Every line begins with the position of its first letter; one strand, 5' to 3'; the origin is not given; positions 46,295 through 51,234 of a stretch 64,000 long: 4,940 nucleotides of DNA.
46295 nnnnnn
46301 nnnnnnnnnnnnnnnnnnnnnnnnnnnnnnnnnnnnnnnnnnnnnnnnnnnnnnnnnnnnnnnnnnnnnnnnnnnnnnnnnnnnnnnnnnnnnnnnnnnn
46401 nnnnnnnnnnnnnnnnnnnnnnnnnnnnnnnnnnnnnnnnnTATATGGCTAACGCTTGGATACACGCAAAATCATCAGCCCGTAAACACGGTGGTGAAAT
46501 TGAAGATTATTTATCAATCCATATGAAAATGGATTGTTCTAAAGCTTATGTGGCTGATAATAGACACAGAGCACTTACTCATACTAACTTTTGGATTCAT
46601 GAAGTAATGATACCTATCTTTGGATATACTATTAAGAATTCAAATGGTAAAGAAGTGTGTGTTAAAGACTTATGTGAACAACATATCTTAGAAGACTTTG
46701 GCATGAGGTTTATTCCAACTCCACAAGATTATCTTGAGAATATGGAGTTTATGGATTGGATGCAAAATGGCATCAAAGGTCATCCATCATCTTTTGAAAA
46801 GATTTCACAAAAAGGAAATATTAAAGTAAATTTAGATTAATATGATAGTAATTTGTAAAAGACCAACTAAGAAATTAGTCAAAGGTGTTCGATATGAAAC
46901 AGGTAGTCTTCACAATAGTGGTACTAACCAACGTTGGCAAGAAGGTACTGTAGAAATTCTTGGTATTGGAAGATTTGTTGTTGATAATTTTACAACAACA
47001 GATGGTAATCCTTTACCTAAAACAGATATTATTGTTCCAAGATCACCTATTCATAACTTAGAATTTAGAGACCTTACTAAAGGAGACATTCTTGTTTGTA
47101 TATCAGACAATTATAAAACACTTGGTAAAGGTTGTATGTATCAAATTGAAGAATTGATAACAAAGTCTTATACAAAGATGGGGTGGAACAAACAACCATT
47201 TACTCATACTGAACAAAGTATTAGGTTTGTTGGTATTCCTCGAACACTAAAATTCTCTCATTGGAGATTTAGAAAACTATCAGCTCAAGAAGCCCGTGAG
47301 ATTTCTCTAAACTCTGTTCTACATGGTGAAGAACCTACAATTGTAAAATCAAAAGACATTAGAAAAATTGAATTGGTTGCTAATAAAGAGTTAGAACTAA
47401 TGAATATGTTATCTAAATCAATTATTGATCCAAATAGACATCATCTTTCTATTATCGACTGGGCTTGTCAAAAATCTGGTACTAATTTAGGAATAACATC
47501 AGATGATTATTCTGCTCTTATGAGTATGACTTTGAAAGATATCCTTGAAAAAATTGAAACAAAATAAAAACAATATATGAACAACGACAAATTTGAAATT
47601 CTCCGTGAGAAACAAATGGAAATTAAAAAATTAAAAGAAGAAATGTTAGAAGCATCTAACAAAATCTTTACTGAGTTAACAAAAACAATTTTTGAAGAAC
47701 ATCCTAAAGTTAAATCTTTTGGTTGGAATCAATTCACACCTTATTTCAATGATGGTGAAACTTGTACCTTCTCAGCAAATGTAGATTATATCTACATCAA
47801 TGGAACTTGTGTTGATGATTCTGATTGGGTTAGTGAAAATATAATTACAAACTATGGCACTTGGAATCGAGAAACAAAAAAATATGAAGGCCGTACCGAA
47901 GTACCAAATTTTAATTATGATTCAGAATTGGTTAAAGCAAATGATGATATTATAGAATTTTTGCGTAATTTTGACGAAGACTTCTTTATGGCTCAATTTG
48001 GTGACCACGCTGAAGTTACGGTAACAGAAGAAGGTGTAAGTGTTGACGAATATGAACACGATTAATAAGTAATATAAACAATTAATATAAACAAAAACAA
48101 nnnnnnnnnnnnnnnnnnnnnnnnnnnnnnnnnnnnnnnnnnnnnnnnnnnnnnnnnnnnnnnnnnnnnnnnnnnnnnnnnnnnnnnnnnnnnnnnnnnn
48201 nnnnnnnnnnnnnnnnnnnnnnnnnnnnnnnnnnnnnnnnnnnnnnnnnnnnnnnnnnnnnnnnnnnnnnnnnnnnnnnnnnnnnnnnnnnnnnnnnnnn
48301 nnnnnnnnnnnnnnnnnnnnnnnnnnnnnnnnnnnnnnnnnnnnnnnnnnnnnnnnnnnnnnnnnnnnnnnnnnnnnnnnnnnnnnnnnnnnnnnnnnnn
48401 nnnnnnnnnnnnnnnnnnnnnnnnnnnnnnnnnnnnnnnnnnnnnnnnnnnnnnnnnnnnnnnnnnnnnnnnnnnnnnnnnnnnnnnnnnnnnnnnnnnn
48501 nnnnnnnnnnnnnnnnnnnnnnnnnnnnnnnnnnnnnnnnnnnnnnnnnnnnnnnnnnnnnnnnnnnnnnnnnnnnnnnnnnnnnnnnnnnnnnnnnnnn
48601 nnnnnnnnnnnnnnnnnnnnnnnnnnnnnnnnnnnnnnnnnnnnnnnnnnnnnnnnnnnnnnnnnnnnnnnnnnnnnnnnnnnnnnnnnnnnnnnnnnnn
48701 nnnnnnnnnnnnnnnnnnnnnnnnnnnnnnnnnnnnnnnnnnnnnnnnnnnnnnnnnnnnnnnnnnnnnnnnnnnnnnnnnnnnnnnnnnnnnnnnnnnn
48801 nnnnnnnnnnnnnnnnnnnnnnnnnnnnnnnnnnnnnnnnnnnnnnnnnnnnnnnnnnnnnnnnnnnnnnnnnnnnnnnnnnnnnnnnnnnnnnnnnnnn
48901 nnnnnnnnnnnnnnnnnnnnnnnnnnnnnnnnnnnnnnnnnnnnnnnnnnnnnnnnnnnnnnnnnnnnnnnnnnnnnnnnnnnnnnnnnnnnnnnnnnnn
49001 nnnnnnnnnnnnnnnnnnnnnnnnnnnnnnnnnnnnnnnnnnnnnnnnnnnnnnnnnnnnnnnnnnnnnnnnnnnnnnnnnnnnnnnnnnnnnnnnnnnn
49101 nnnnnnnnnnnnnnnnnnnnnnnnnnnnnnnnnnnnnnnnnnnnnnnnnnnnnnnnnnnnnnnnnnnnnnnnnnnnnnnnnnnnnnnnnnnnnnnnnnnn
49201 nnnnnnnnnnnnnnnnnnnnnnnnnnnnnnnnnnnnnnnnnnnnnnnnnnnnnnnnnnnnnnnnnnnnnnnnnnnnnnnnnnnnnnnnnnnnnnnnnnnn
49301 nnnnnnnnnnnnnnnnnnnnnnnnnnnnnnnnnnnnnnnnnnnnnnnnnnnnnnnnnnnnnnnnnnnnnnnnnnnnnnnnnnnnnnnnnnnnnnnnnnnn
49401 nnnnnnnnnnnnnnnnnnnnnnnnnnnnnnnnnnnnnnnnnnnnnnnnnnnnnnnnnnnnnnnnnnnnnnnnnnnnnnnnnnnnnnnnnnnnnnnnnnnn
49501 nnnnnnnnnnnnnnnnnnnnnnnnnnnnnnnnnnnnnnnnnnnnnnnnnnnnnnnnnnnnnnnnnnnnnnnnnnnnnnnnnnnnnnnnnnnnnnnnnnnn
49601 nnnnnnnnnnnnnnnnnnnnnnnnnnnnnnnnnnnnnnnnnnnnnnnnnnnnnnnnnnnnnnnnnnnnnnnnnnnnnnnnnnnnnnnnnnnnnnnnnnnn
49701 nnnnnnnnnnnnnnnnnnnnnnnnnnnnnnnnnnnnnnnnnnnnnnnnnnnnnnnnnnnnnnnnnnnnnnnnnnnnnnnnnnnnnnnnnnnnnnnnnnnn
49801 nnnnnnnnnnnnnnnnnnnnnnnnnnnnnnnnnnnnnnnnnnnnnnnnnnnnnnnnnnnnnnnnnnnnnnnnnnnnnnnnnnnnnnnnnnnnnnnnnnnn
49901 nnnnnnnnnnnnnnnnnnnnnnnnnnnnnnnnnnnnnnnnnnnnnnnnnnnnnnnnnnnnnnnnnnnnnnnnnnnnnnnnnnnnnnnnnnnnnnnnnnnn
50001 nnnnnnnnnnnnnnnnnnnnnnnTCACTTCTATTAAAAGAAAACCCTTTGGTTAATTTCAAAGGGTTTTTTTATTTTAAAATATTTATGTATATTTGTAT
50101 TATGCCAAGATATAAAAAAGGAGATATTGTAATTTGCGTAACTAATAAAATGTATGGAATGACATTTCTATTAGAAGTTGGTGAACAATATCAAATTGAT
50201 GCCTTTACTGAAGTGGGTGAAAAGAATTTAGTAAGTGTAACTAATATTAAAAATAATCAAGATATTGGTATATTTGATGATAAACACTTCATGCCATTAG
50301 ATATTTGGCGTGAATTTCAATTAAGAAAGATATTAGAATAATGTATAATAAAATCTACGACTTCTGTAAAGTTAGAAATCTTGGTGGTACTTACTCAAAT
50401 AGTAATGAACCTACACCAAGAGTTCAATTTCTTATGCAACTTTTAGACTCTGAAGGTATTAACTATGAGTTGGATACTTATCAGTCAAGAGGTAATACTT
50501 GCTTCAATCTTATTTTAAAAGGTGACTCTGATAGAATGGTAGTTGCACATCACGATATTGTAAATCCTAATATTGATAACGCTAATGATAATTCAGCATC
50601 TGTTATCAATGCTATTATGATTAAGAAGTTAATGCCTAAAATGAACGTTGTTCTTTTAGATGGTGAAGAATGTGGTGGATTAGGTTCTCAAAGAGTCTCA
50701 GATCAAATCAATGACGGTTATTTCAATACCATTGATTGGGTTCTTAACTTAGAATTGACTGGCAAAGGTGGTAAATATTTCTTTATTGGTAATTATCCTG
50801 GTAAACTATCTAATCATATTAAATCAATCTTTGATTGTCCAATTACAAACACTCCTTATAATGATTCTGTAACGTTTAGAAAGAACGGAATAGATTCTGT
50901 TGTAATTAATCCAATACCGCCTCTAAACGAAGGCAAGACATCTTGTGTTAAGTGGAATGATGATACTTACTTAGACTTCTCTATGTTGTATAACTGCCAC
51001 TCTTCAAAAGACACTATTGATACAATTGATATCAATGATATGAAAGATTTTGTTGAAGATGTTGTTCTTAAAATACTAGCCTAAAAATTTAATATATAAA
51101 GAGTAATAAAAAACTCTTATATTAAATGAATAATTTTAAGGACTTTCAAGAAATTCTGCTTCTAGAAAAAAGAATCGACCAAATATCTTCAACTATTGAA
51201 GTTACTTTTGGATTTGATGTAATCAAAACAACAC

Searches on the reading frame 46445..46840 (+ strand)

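Call 62: search_protein_families(library=pfam, proteins=[window:46445-46840:+], max_evalue=0.01)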
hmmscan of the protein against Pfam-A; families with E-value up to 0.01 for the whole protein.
window:46445-46840:+ (131 aa): 1 family
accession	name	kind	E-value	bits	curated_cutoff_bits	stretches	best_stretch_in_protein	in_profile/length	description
PF21866.1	DUF6915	-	1.6e-35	121.7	27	1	2-106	1-102/102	Domain of unknown function (DUF6915)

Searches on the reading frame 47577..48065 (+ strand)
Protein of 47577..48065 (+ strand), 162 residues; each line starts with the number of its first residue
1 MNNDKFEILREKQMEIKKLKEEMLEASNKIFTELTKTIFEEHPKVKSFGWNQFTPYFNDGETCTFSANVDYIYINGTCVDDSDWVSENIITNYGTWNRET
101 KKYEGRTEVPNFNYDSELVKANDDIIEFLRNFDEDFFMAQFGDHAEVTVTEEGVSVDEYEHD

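Call 62: search_protein_families(library=pfam, proteins=[window:47577-48065:+], max_evalue=0.01)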
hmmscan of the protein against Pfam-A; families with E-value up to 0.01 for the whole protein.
window:47577-48065:+ (162 aa): 2 families
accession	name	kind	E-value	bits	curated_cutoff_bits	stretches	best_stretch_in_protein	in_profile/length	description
PF08776.16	VASP_tetra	-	0.0016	18.3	25.8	0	5-26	8-29/36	VASP tetramerisation domain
PF24381.1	DUF7537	-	0.0041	17.1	31.7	0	44-87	215-257/258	Family of unknown function (DUF7537)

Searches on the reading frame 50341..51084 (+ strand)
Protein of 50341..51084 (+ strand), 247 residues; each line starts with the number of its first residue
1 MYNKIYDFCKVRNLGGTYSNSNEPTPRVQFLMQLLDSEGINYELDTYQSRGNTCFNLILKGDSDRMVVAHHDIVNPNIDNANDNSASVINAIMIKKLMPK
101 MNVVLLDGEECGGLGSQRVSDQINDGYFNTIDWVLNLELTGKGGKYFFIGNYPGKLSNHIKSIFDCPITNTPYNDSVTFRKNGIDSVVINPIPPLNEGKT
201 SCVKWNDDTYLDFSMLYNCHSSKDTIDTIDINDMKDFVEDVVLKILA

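Call 62: search_protein_families(library=pfam, proteins=[window:50341-51084:+], max_evalue=0.01)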
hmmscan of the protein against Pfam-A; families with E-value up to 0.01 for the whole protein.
window:50341-51084:+ (247 aa): 1 family
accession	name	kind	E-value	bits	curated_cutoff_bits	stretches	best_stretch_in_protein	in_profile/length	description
PF04389.22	Peptidase_M28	-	1.9e-09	38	21.3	1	66-238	16-186/193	Peptidase family M28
